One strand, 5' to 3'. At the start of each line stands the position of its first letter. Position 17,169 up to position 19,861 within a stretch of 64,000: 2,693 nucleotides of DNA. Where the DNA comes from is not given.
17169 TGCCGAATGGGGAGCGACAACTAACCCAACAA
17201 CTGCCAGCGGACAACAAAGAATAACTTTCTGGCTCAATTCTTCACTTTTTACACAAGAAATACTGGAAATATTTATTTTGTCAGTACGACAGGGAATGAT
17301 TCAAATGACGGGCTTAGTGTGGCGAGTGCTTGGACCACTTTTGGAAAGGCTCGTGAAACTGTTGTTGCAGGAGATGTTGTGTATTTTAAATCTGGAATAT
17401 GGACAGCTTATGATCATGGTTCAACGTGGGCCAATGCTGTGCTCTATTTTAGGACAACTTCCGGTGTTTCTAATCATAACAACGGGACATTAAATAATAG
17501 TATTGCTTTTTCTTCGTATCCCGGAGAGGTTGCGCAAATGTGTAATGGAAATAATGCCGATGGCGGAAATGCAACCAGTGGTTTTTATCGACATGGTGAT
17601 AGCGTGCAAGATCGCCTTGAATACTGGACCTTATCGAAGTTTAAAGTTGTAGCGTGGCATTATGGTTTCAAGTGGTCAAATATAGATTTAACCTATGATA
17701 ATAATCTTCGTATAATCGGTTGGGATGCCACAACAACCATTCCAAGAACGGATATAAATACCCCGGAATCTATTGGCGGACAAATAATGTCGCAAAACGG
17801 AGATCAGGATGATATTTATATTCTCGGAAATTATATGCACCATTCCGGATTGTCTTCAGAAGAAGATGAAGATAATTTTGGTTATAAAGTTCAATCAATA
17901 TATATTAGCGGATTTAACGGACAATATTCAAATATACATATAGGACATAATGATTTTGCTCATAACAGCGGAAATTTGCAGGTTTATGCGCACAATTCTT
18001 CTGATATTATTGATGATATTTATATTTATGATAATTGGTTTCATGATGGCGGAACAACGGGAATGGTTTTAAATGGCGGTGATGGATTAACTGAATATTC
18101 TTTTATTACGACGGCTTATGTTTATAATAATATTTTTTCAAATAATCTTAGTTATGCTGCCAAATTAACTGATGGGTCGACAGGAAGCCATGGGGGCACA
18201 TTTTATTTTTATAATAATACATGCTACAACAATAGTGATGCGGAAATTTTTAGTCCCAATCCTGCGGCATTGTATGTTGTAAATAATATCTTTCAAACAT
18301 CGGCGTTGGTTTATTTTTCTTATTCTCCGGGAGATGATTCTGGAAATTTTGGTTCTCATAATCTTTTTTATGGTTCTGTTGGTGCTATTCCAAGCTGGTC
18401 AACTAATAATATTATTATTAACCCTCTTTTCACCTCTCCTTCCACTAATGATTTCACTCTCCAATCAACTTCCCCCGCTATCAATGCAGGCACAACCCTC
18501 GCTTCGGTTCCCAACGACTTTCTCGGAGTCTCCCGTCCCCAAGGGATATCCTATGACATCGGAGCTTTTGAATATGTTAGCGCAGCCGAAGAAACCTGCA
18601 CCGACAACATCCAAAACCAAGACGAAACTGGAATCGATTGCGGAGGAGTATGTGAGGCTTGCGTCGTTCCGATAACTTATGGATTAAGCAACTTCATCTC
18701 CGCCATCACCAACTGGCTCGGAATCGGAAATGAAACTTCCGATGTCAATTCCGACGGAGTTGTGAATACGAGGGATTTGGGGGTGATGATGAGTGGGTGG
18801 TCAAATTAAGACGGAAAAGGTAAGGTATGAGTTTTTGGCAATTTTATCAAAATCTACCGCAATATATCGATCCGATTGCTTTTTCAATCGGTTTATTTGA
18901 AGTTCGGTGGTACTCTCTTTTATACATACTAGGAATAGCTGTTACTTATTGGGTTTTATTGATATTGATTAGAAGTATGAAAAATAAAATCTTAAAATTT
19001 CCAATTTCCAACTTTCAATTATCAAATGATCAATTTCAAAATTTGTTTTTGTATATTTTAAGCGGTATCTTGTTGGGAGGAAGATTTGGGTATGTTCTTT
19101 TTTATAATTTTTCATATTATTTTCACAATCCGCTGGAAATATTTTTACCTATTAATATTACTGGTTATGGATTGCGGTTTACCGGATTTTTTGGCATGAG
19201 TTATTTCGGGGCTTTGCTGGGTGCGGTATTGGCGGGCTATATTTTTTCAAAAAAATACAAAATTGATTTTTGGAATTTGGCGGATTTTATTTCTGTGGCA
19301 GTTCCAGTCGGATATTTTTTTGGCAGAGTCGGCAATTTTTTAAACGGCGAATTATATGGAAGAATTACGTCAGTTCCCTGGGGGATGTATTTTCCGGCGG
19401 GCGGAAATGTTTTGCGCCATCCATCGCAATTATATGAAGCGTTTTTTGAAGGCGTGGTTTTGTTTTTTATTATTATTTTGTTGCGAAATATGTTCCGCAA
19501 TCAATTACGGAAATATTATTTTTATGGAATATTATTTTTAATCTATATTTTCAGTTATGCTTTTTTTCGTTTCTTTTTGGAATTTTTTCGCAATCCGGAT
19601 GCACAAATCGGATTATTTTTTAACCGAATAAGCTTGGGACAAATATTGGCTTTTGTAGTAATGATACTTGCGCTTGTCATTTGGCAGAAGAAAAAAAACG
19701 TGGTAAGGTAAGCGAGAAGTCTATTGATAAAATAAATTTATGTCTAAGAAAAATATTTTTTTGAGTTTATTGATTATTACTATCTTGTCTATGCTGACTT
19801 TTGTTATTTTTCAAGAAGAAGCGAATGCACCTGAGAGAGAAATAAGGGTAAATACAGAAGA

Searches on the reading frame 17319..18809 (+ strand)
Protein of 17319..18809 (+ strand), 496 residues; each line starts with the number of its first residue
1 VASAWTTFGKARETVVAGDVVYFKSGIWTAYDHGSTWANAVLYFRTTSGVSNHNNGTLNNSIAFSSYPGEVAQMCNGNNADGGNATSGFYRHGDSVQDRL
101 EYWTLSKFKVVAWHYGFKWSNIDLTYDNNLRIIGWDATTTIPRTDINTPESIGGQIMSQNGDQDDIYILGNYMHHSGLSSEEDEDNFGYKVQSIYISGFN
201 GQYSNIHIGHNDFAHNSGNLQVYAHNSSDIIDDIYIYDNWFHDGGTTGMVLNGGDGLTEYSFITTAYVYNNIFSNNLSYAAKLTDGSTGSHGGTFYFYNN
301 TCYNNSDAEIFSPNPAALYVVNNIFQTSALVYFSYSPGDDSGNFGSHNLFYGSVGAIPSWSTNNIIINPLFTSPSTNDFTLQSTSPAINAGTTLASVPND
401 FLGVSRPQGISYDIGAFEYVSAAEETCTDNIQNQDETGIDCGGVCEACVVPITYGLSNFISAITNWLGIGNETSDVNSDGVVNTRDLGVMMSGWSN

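Call 46: search_protein_families(library=pfam, proteins=[window:17319-18809:+], max_evalue=0.1)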
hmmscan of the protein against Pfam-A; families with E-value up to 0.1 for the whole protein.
window:17319-18809:+ (496 aa): 2 families
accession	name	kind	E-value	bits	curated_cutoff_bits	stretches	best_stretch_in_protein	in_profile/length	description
PF00404.24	Dockerin_1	-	0.0093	16.6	22.9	1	458-489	20-51/57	Dockerin type I domain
PF17161.10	DUF5123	-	0.044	15.4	35.1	1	296-388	2-105/113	Domain of unknown function (DUF5123)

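Call 59: search_protein_families(library=ncbifam, proteins=[window:17319-18809:+], max_evalue=0.1)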
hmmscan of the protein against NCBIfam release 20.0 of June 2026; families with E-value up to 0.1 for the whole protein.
window:17319-18809:+ (496 aa): 1 family
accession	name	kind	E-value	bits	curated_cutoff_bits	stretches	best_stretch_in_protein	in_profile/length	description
NF041518.1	choice_anch_Q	domain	1e-13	51.3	25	1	375-419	13-57/58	choice-of-anchor Q domain-containing protein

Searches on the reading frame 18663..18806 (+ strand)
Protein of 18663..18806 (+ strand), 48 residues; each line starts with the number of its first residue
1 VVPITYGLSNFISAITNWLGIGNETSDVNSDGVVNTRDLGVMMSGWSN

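Call 64: find_homologous_proteins(query=window:18663-18806:+, max_evalue=1)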
Query seq(48 aa) (48 aa): 2 proteins with E <= 1 among 2 candidates.
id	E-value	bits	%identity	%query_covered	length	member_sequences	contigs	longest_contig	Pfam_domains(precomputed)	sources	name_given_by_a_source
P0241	2.5e-18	82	85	98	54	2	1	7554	-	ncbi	ncbi:MAG: Uncharacterized protein Athens101428_493, partial [Candidatus Berkelbacteria bacterium Ath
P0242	6.3e-17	78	93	88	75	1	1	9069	-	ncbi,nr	ncbi:MAG: hypothetical protein M0P97_04140, partial [Candidatus Moranbacteria bacterium]|nr:hypothet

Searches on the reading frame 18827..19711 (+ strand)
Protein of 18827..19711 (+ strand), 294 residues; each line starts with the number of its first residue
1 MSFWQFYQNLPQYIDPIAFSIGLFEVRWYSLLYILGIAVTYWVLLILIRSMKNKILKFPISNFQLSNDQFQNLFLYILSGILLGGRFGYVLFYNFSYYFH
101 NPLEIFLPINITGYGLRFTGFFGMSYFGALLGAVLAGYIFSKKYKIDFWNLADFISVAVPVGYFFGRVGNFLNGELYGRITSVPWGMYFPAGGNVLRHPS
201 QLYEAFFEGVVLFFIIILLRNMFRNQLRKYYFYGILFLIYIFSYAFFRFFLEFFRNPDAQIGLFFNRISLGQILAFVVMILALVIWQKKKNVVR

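Call 46: search_protein_families(library=pfam, proteins=[window:18827-19711:+], max_evalue=0.1)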
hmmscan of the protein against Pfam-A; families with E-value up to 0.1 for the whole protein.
window:18827-19711:+ (294 aa): 1 family
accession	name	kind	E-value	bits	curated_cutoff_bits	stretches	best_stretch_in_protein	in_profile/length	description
PF01790.23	LGT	-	2.4e-63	214.1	24.9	1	16-286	1-238/240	Prolipoprotein diacylglyceryl transferase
